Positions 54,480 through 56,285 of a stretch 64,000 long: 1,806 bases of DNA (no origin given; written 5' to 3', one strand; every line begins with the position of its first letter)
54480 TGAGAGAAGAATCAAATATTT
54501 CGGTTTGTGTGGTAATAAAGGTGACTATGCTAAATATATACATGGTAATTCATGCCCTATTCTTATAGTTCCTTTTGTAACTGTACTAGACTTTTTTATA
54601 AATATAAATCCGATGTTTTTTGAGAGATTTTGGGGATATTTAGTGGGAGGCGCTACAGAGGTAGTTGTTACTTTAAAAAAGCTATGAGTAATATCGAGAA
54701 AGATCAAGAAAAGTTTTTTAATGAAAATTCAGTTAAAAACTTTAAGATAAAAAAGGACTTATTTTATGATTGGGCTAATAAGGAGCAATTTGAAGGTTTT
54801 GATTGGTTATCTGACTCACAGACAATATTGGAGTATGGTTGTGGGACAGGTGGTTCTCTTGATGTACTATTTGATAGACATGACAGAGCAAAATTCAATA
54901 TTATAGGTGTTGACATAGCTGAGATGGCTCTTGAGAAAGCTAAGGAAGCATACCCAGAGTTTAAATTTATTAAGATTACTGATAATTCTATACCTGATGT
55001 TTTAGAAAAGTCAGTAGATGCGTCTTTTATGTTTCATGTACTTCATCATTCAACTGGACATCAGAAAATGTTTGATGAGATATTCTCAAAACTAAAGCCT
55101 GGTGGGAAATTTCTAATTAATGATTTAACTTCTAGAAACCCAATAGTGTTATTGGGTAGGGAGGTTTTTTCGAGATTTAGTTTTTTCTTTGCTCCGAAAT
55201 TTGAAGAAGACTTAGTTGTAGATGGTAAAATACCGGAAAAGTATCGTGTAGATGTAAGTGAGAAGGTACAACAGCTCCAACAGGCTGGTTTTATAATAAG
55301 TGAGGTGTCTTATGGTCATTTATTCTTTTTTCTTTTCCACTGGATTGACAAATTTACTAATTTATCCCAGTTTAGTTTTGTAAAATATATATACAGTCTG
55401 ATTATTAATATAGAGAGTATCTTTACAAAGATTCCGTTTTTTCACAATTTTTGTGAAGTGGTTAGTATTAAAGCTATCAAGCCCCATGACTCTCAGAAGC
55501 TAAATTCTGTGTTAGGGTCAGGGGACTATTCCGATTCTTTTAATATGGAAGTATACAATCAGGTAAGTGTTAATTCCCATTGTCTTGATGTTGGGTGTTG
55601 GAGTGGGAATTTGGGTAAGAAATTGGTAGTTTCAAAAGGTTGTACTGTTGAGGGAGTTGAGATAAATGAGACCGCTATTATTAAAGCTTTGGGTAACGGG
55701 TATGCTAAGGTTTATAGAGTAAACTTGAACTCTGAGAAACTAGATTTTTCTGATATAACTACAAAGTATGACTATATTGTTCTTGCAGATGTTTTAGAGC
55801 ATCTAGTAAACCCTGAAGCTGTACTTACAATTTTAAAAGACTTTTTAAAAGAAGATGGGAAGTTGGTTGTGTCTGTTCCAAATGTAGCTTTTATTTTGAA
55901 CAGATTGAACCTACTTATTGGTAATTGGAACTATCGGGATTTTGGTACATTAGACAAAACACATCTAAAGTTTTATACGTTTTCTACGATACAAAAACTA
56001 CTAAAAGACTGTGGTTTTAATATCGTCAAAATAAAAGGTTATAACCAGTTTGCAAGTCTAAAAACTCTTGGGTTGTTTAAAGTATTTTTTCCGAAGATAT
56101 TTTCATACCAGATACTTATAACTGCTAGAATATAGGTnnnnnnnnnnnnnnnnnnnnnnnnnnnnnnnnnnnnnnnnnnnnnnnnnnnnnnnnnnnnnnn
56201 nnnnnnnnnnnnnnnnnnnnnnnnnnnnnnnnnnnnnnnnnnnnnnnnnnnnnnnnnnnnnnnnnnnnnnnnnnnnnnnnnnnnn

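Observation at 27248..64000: ~37-kb co-directional glycan island with several GT-C-type polytopic membrane proteins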

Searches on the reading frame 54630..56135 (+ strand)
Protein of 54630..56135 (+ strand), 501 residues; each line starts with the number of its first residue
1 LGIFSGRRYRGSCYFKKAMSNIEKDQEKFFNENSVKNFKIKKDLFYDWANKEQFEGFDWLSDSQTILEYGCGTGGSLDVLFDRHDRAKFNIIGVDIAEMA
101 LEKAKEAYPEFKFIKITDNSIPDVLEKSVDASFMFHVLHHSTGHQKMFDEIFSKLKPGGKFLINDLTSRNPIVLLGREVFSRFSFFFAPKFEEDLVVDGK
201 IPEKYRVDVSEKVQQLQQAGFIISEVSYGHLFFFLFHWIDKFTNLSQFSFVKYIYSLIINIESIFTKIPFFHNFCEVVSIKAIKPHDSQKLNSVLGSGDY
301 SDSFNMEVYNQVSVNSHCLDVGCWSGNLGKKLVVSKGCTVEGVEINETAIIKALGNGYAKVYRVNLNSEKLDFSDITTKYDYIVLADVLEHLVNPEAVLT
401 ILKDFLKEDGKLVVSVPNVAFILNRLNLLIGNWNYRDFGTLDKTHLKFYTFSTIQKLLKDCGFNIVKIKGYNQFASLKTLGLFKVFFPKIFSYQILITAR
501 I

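Call 7: search_protein_families(library=pfam, proteins=[window:54630-56135:+], max_evalue=0.01)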
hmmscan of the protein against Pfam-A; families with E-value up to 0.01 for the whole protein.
window:54630-56135:+ (501 aa): 17 families
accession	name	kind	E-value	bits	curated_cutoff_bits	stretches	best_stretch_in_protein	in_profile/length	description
PF13489.12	Methyltransf_23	-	4.7e-34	117.9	27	2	316-467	24-163/164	Methyltransferase domain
PF13847.12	Methyltransf_31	-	1.1e-27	96.9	27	2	61-167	2-113/145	Methyltransferase domain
PF08241.18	Methyltransf_11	-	4.1e-25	88.7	21.2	2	67-163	1-95/95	Methyltransferase domain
PF08242.18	Methyltransf_12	-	1.6e-24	86.9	30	2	67-161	1-98/98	Methyltransferase domain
PF13649.12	Methyltransf_25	-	9.8e-21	74.7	27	2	66-159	1-97/97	Methyltransferase domain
PF07021.18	MetW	-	2.7e-14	53.7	21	1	307-431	6-124/193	Methionine biosynthesis protein MetW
PF01209.24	Ubie_methyltran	-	3.9e-11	43.2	20.1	1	58-192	43-178/233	ubiE/COQ5 methyltransferase family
PF02353.26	CMAS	-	2.5e-06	27.5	27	0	316-414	64-164/273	Mycolic acid cyclopropane synthetase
PF01728.25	FtsJ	-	1.2e-05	25.7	24.1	1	55-126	14-82/181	FtsJ-like methyltransferase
PF05175.20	MTS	-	2.8e-05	24.3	23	0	63-163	32-138/170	Methyltransferase small domain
PF03291.22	mRNA_G-N7_MeTrfase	-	8.4e-05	22.3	26.6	1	37-111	41-107/315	mRNA (guanine-N(7))-methyltransferase domain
PF05401.17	NodS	-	0.00013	22.3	24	1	315-416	44-146/201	Nodulation protein S (NodS)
PF01739.24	CheR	-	0.00031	20.7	27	0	64-132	33-109/195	CheR methyltransferase, SAM binding domain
PF08003.17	Methyltransf_9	-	0.00045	19.7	23.8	0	316-416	117-219/315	Protein of unknown function (DUF1698)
PF13679.12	Methyltransf_32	-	0.0016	18.9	27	0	62-124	25-92/143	Methyltransferase domain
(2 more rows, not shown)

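Call 103: search_protein_families(library=ncbifam, proteins=[window:54630-56135:+], max_evalue=0.00001)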
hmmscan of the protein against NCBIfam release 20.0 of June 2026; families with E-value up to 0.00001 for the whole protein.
window:54630-56135:+ (501 aa): 23 families
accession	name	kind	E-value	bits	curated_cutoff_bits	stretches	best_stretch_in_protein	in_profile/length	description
TIGR01983.1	UbiG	equivalog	3.8e-21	75.4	102.95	2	314-471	49-208/228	bifunctional 2-polyprenyl-6-hydroxyphenol methylase/3-demethylubiquinol 3-O-methyltransferase UbiG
NF045667.1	MTase_DVU1556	equivalog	1.5e-20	73.6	155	1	62-171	22-127/213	DVU_1556 family methyltransferase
TIGR02081.1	metW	equivalog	2.5e-19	69.6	189.5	1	307-466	6-163/194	methionine biosynthesis protein MetW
NF043040.1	corrin_prot_MT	hypoth_equivalog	1e-13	51.2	180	1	302-415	28-148/216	corrinoid protein-associated methyltransferase CpaM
TIGR02072.1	BioC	equivalog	2.6e-13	50.4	184.95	1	63-168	35-137/244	malonyl-ACP O-methyltransferase BioC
NF002463.0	PRK01683.1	equivalog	1.2e-10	41.4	297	1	62-161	31-126/258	trans-aconitate 2-methyltransferase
NF001244.0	PRK00216.1-5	equivalog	4.8e-10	39.1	216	1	63-170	49-160/236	bifunctional demethylmenaquinone methyltransferase/2-methoxy-6-polyprenyl-1,4-benzoquinol methylase UbiE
TIGR02021.1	BchM-ChlM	equivalog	1.2e-09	37.9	158.9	1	316-468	56-203/218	magnesium protoporphyrin IX methyltransferase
NF008264.0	PRK11036.1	equivalog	2.6e-09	36.9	366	0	318-447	48-179/261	tRNA uridine 5-oxyacetic acid(34) methyltransferase CmoM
TIGR01934.1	MenG_MenH_UbiE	subfamily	3.4e-09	36.3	158.35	0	62-186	39-162/223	ubiquinone/menaquinone biosynthesis methyltransferase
NF041537.1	ArsM_AhpD_UU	exception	1.3e-08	34.1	510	0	62-167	76-184/345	arsenite methyltransferase/AhpD domain selenoprotein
NF011529.0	PRK14968.1-3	equivalog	1.8e-08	34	162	0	308-385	28-104/198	putative methyltransferase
NF041536.1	ArsM_DUF2284_UU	exception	2.3e-08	32.8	575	0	61-166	75-183/459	arsenite methyltransferase/DUF2284 domain selenoprotein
TIGR00452.1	TIGR00452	equivalog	5.3e-08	32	275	0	316-416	119-221/316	tRNA 5-methoxyuridine(34)/uridine 5-oxyacetic acid(34) synthase CmoB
NF047649.1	MTase_UXPK_star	exception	6.2e-08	32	460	0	62-166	77-184/283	methyltransferase/UXPK-star double selenoprotein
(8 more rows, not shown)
